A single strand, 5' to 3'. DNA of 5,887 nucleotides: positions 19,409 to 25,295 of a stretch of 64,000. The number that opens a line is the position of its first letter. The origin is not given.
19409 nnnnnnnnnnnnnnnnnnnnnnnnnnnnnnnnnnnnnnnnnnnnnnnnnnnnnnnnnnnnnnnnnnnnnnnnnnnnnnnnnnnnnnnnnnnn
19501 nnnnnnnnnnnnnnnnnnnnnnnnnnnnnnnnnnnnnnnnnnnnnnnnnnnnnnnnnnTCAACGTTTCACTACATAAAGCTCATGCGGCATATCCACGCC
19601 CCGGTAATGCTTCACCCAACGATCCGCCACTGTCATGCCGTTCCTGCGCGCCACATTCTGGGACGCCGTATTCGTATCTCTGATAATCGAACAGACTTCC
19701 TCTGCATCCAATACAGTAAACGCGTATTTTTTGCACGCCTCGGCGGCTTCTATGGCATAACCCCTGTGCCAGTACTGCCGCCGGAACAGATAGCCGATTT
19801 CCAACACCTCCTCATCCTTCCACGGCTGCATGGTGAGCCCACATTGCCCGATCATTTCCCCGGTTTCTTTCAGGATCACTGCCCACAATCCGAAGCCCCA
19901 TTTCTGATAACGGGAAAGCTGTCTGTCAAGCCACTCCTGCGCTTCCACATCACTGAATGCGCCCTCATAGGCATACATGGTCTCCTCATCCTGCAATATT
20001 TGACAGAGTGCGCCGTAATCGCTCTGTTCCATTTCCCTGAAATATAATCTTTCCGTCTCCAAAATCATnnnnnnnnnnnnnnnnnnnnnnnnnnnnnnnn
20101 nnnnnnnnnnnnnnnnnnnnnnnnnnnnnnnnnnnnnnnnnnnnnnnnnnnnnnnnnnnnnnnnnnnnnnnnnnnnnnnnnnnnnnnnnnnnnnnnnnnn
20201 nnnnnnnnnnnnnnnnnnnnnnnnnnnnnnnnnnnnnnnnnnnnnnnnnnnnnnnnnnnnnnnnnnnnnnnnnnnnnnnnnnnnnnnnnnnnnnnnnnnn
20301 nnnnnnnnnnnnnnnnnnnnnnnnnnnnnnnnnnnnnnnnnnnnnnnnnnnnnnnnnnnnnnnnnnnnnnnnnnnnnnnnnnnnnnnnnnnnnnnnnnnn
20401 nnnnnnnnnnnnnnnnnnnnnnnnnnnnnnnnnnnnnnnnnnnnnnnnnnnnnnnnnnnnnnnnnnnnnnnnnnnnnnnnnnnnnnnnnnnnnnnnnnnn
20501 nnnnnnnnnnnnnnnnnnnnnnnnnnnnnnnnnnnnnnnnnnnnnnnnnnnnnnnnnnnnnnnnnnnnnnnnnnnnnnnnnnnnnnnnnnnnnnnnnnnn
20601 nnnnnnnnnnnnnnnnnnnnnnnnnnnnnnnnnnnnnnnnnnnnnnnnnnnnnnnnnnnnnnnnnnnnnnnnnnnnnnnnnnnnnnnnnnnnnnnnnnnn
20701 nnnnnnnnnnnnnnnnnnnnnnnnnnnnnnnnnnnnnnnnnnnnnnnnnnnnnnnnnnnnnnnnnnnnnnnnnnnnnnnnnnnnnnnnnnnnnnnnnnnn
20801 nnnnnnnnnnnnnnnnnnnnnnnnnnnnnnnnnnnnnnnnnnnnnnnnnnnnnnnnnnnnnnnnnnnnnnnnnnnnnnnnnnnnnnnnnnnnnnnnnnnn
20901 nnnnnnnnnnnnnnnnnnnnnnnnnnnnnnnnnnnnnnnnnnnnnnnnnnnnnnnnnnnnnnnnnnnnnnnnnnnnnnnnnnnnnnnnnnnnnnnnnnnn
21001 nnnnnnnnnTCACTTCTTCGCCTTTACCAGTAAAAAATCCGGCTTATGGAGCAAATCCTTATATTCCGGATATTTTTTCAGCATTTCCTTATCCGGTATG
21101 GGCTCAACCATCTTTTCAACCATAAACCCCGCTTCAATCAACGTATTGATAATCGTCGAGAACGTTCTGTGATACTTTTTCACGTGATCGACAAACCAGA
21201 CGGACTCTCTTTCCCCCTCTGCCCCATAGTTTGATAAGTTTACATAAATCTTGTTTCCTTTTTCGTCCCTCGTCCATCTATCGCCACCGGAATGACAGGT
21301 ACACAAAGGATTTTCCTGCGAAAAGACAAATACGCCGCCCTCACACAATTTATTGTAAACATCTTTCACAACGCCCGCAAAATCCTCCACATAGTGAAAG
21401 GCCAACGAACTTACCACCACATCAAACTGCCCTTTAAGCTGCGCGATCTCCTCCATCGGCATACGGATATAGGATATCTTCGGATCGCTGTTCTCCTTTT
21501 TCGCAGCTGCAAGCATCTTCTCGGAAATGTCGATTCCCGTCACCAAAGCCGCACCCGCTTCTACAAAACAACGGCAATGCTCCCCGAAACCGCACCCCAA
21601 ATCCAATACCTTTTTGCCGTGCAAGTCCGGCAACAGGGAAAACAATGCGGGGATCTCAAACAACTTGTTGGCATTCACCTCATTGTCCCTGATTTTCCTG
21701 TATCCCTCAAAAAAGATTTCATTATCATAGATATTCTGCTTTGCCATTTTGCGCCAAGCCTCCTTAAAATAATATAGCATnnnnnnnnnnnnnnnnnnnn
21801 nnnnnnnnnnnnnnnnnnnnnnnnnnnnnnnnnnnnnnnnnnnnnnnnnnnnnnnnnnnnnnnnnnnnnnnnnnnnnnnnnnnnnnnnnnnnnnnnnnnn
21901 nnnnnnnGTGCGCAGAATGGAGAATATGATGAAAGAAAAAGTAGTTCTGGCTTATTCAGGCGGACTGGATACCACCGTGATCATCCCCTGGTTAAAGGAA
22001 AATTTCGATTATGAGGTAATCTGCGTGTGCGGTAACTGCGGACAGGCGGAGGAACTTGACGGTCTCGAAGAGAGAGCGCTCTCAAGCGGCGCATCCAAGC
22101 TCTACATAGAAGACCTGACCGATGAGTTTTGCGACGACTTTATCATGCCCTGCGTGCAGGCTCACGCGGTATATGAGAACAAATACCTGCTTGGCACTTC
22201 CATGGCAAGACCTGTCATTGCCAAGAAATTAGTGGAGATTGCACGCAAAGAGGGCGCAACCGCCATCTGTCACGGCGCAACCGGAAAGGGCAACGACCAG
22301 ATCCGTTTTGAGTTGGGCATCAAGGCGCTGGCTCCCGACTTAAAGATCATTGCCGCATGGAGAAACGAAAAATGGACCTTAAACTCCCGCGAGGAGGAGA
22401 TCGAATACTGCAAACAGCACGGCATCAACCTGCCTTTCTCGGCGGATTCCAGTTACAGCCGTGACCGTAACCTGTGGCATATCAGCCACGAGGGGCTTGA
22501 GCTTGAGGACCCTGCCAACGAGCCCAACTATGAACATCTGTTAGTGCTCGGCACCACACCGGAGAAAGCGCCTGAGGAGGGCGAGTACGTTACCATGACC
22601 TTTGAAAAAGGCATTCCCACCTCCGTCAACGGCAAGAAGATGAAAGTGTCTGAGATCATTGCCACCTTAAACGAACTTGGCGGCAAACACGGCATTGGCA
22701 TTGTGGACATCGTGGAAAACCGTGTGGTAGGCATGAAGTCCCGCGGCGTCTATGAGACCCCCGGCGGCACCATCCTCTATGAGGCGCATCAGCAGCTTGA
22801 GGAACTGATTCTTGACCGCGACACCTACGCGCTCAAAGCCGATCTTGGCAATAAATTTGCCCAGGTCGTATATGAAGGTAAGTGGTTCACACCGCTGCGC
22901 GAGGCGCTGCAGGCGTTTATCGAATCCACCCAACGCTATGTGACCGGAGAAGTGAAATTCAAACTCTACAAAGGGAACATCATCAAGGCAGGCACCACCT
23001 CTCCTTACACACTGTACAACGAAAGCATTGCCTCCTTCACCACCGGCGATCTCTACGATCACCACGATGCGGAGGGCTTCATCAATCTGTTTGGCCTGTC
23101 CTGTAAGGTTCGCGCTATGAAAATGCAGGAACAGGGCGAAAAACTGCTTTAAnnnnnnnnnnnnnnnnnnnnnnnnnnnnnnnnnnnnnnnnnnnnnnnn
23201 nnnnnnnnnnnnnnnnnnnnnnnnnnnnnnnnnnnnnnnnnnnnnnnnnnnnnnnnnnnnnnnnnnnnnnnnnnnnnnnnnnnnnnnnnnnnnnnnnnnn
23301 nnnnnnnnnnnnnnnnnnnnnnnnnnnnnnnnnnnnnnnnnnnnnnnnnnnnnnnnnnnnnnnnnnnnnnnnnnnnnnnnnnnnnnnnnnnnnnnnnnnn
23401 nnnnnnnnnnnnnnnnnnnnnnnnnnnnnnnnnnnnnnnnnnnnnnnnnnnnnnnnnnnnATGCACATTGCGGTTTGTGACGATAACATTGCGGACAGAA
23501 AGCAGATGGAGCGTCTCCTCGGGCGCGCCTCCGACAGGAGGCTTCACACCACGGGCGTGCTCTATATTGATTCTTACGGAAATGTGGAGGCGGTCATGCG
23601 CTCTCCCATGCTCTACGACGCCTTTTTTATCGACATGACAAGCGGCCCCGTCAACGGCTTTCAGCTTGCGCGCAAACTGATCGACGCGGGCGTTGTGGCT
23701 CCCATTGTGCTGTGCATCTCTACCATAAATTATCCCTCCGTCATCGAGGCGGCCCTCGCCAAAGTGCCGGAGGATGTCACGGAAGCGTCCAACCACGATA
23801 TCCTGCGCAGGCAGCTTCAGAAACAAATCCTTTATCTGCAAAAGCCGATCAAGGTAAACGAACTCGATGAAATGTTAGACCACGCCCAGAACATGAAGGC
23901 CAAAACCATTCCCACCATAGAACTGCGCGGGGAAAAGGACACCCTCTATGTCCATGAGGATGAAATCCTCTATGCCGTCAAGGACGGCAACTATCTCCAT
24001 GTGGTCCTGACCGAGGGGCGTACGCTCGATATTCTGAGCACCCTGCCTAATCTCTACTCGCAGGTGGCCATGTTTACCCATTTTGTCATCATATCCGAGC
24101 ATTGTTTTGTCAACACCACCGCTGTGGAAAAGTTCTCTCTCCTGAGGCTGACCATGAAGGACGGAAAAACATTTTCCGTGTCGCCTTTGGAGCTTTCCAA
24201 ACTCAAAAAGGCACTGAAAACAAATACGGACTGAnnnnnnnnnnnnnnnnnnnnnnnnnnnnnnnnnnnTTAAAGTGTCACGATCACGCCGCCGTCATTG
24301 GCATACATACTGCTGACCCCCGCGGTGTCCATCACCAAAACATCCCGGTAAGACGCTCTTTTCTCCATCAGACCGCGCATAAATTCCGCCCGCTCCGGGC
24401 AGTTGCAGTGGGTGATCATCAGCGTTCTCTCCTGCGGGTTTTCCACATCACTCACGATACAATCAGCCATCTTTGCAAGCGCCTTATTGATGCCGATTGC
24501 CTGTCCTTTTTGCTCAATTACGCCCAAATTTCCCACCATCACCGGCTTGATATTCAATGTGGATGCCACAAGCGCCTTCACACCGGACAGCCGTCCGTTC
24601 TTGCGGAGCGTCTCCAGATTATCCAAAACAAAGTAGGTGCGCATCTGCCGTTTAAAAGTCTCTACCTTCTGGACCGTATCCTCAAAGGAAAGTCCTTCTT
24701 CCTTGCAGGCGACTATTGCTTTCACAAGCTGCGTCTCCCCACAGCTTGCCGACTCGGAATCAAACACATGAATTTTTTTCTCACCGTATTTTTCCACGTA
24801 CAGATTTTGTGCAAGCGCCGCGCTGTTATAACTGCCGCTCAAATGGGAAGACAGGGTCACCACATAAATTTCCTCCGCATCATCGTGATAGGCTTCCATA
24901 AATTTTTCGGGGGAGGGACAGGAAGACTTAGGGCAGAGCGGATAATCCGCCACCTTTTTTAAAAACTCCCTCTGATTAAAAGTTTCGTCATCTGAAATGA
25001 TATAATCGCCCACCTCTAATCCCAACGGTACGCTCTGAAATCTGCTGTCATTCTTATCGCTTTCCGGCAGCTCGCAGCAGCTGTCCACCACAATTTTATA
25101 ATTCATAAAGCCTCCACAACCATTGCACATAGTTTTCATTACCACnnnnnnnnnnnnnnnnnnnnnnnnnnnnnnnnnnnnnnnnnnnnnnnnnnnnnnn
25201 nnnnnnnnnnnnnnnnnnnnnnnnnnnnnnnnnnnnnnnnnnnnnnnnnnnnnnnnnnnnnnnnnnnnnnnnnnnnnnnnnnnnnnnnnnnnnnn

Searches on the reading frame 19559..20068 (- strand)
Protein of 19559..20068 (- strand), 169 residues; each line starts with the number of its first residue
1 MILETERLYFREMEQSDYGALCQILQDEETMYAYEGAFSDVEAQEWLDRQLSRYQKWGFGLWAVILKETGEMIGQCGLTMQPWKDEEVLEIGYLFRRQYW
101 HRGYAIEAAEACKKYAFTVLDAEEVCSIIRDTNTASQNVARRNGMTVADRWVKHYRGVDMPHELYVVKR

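Call 18: search_protein_families(library=pfam, proteins=[window:19559-20068:-])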
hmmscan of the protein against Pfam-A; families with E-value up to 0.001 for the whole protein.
window:19559-20068:- (169 aa): 3 families
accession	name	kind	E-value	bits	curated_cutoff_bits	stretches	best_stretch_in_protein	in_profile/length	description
PF13302.13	Acetyltransf_3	-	3.5e-35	122.1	25.4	1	7-146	1-138/138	Acetyltransferase (GNAT) domain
PF00583.31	Acetyltransf_1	-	2.2e-09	38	20.7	1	44-144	14-115/116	Acetyltransferase (GNAT) family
PF13420.13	Acetyltransf_4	-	8.7e-06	26.3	24.3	1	11-150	2-139/155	Acetyltransferase (GNAT) domain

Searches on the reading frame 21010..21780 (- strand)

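Call 18: search_protein_families(library=pfam, proteins=[window:21010-21780:-])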
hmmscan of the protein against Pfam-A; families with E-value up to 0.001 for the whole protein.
window:21010-21780:- (256 aa): 11 families
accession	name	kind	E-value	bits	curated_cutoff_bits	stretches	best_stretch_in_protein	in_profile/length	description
PF08241.18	Methyltransf_11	-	4.1e-21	75.9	21.2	1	59-153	1-95/95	Methyltransferase domain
PF13649.12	Methyltransf_25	-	3.1e-19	69.9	27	1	58-149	1-97/97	Methyltransferase domain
PF13847.12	Methyltransf_31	-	1.3e-16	61.1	27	1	55-157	4-113/145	Methyltransferase domain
PF13489.12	Methyltransf_23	-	2.2e-14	54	27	1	51-168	19-131/164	Methyltransferase domain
PF08242.18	Methyltransf_12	-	3.2e-14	53.9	30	1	59-151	1-98/98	Methyltransferase domain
PF02353.26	CMAS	-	8e-09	35.6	27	1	54-153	62-164/273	Mycolic acid cyclopropane synthetase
PF08003.17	Methyltransf_9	-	2.8e-08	33.6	23.8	1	49-153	110-217/315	Protein of unknown function (DUF1698)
PF01209.24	Ubie_methyltran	-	5.3e-08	32.9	20.1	1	51-152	44-150/233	ubiE/COQ5 methyltransferase family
PF01728.25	FtsJ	-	1.1e-07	32.4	24.1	1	37-127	6-100/181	FtsJ-like methyltransferase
PF05175.20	MTS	-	3.5e-06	27.2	23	1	46-133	23-113/170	Methyltransferase small domain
PF06325.19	PrmA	-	7.1e-06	26.2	22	1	54-154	161-259/296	Ribosomal protein L11 methyltransferase (PrmA)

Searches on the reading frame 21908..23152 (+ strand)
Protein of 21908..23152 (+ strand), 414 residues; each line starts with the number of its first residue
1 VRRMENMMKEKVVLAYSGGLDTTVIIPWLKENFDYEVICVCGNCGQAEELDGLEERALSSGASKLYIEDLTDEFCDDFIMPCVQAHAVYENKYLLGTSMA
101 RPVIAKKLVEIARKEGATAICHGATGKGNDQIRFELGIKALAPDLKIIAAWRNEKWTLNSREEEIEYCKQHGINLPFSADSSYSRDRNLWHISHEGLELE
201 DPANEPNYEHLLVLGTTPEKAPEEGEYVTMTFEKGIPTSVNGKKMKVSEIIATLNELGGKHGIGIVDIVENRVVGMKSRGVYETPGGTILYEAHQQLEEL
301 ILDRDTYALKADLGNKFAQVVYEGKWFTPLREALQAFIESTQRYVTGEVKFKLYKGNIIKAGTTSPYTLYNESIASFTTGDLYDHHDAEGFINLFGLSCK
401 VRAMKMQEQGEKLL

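Call 18: search_protein_families(library=pfam, proteins=[window:21908-23152:+])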
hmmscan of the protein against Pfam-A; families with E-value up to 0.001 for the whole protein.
window:21908-23152:+ (414 aa): 2 families
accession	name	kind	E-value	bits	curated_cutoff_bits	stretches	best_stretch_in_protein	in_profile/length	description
PF20979.2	Arginosuc_syn_C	-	9.8e-77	257.9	27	1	183-401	1-218/219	Arginosuccinate synthase C-terminal domain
PF00764.25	Arginosuc_synth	-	5.9e-66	221.9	27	1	11-173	1-161/162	Arginosuccinate synthase N-terminal HUP domain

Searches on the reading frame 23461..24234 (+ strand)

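Call 18: search_protein_families(library=pfam, proteins=[window:23461-24234:+])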
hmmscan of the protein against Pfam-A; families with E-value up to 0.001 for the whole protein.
window:23461-24234:+ (257 aa): 1 family
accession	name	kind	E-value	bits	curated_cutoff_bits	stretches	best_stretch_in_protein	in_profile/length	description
PF04397.21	LytTR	-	1.6e-06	28.6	22.6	1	163-252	5-97/98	LytTr DNA-binding domain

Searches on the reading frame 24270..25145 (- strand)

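Call 18: search_protein_families(library=pfam, proteins=[window:24270-25145:-])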
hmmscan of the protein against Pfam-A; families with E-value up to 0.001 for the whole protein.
window:24270-25145:- (291 aa): 1 family
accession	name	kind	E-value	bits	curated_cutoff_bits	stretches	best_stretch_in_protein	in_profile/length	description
PF02645.21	DegV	-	6.4e-58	196.7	27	1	17-283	3-269/280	Uncharacterised protein, DegV family COG1307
